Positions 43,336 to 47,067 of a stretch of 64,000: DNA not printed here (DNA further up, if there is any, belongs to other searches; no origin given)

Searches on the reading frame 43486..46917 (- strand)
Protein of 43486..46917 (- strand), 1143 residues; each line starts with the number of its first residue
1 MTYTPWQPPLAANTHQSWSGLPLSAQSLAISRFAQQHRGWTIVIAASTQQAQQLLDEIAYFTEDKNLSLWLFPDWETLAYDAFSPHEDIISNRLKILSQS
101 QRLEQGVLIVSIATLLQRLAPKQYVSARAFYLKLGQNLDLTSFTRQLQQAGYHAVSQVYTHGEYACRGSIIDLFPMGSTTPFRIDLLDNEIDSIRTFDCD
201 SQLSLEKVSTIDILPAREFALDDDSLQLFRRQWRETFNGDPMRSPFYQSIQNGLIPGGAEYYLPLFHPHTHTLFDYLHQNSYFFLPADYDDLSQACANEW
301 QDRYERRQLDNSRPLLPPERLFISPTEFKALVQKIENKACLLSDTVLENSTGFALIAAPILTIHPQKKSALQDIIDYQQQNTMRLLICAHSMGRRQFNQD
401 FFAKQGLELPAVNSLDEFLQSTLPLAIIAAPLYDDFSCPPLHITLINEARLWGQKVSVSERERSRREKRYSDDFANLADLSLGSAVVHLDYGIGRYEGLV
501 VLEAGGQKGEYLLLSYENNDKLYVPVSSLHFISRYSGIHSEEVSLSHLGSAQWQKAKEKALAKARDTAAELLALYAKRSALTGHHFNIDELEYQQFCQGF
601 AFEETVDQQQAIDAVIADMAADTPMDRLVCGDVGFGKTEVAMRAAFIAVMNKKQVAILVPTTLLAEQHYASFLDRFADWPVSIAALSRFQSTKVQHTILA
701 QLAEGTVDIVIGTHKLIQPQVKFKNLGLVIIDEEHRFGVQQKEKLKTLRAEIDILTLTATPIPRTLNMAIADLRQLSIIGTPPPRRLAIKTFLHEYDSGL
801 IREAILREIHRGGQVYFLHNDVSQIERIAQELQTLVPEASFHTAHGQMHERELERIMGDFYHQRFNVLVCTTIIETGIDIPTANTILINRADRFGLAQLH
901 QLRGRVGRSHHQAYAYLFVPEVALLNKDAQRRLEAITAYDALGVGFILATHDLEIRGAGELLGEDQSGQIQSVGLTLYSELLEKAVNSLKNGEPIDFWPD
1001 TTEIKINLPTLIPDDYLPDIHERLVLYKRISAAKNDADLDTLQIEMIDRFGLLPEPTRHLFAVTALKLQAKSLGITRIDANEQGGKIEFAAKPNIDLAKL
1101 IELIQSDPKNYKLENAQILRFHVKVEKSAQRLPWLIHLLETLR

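Call 64: search_protein_families(library=pfam, proteins=[window:43486-46917:-], max_evalue=0.00001)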
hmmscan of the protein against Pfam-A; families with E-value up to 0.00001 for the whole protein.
window:43486-46917:- (1143 aa): 7 families
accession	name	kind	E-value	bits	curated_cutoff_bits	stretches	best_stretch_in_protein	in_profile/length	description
PF03461.20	TRCF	-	1.7e-29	102.4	25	1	1007-1099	2-94/95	TRCF domain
PF00270.35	DEAD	-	3e-25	89.3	26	1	607-767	3-165/167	DEAD/DEAH box helicase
PF17757.6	UvrB_inter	-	2.7e-24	85.5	22.9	1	131-219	2-91/91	UvrB interaction domain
PF00271.37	Helicase_C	-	1.1e-20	74.3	23.5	1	805-909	6-109/110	Helicase conserved C-terminal domain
PF02559.22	CarD_TRCF_RID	-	7.7e-17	61.6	23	1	481-536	2-57/57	CarD-like/TRCF RID domain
PF04851.21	ResIII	-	3e-11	43.9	22.5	1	607-761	7-162/164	Type III restriction enzyme, res subunit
PF21132.2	MFD_D3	-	4.5e-07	30.2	21.8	1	378-451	2-73/73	MFD, D3 domain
